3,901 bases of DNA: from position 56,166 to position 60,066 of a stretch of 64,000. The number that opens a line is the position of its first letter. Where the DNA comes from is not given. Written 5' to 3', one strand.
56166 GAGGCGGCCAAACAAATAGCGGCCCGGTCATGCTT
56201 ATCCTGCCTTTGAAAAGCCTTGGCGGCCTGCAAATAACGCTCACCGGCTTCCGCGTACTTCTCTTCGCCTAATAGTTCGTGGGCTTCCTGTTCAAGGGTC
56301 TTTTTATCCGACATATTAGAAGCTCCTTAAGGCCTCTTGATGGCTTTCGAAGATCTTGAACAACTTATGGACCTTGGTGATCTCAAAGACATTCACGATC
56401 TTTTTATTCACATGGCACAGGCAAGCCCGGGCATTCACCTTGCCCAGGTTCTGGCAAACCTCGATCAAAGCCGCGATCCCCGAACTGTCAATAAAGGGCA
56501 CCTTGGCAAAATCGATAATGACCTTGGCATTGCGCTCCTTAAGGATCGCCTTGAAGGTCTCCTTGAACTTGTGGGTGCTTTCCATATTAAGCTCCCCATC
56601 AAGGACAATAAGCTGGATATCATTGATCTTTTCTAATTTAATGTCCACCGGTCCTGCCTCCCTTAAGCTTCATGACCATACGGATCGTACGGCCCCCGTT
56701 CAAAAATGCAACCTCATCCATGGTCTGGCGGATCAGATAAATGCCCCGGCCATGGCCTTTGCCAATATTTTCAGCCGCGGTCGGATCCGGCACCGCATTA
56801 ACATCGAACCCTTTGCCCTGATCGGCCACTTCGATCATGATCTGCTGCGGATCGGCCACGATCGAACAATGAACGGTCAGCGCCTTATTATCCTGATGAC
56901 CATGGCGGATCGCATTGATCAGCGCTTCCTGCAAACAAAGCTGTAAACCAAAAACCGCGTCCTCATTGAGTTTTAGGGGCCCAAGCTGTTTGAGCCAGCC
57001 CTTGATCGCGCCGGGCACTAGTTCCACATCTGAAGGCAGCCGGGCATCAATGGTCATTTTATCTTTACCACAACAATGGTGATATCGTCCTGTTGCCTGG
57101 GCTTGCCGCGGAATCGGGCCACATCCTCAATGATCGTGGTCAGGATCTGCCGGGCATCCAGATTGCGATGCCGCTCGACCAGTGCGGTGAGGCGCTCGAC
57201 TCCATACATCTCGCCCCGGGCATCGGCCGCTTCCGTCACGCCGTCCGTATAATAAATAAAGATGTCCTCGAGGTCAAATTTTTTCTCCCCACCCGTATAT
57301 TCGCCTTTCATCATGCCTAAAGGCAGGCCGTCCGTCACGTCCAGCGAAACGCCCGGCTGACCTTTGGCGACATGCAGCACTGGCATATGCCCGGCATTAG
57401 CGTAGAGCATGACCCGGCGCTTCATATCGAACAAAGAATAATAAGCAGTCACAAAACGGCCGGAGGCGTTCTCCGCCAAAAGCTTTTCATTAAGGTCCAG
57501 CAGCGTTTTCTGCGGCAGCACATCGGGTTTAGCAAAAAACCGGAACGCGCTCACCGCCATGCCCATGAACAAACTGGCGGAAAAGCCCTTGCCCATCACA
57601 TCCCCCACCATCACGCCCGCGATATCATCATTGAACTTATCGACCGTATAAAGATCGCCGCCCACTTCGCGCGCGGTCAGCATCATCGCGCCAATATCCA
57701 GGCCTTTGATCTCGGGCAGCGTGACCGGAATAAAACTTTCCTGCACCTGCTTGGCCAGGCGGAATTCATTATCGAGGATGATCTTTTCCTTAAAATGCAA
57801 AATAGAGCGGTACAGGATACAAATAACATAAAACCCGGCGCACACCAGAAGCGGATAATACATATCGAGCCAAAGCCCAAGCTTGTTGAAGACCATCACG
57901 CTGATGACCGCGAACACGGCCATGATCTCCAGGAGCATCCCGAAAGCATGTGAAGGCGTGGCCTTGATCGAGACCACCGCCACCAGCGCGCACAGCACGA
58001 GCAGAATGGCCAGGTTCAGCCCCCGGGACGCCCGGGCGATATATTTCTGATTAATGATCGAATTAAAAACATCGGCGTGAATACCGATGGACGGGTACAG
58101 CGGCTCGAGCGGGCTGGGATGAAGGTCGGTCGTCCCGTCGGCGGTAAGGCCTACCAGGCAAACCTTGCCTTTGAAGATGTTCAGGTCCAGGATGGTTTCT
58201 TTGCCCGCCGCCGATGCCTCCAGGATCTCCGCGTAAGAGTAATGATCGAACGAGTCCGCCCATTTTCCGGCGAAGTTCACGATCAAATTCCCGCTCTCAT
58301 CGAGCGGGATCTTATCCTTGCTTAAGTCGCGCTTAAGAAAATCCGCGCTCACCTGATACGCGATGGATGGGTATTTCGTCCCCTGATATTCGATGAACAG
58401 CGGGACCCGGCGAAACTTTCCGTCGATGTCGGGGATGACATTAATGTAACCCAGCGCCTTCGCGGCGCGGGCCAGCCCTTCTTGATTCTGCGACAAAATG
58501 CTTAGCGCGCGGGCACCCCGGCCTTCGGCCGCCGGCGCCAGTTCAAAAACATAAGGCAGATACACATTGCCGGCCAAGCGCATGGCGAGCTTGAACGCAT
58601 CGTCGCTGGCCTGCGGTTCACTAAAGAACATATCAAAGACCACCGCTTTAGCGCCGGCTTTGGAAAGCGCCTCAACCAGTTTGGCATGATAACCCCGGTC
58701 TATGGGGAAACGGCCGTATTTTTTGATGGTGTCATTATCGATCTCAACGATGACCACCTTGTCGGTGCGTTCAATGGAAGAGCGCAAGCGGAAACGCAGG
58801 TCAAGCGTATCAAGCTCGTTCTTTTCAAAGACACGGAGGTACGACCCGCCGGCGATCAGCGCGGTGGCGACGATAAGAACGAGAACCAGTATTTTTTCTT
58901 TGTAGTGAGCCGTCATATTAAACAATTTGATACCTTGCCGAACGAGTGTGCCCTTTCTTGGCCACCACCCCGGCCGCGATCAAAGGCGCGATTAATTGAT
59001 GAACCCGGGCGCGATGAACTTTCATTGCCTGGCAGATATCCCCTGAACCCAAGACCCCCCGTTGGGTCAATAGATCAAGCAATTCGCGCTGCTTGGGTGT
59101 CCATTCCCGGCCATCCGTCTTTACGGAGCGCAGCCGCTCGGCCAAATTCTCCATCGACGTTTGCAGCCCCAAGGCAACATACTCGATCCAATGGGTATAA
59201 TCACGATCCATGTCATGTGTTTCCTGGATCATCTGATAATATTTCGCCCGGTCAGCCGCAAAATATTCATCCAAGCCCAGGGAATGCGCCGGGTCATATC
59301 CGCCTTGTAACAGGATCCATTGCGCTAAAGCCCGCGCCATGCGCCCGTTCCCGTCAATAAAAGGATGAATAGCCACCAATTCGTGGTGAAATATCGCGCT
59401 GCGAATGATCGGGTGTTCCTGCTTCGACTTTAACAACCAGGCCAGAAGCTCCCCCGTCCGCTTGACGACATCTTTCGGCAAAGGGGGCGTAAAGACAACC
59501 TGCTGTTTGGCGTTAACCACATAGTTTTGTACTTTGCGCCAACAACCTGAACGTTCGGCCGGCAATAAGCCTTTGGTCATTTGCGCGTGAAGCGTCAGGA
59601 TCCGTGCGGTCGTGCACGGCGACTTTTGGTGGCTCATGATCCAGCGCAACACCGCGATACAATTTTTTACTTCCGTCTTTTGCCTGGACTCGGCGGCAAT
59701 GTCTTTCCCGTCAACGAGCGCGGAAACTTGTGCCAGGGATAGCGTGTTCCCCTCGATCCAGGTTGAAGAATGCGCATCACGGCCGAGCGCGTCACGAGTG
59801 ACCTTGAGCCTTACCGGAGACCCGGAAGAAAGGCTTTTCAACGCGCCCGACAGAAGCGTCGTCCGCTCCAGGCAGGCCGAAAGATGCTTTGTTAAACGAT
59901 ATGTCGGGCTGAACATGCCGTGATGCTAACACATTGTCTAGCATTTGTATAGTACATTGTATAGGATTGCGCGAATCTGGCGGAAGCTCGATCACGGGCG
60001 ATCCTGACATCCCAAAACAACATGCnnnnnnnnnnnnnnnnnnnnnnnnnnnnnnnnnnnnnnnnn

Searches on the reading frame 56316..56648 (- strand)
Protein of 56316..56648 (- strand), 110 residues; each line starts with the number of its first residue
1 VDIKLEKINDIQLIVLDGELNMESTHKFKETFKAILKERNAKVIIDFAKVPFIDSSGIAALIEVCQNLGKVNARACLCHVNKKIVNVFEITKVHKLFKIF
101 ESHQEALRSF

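Call 7: search_protein_families(library=pfam, proteins=[window:56316-56648:-], max_evalue=0.01)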
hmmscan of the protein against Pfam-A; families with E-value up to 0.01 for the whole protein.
window:56316-56648:- (110 aa): 2 families
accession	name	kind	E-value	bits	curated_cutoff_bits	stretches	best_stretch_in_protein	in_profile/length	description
PF01740.26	STAS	-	1.3e-20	73.5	22.6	1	3-106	2-106/106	STAS domain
PF13466.11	STAS_2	-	2.5e-08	34.4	29.2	1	14-91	1-77/80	STAS domain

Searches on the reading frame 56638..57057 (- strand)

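Call 7: search_protein_families(library=pfam, proteins=[window:56638-57057:-], max_evalue=0.01)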
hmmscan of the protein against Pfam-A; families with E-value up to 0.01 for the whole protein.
window:56638-57057:- (139 aa): 2 families
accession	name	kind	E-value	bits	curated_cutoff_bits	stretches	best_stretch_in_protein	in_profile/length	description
PF13581.12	HATPase_c_2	-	2.2e-24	86.3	27.4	1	9-128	3-126/127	Histidine kinase-like ATPase domain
PF02518.31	HATPase_c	-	4.3e-09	37.2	26.4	1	37-114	5-85/111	Histidine kinase-, DNA gyrase B-, and HSP90-like ATPase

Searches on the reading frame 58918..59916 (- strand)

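Call 7: search_protein_families(library=pfam, proteins=[window:58918-59916:-], max_evalue=0.01)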
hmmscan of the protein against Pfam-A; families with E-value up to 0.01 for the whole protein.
window:58918-59916:- (332 aa): 3 families
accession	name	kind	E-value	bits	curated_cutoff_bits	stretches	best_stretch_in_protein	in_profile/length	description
PF02661.23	Fic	-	9.7e-21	74.9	24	1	101-202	2-93/93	Fic/DOC family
PF13776.11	DUF4172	-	0.0046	17.7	25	0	7-65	17-73/82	Domain of unknown function (DUF4172)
PF12802.13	MarR_2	-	0.0051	17.4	27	0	285-325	16-57/61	MarR family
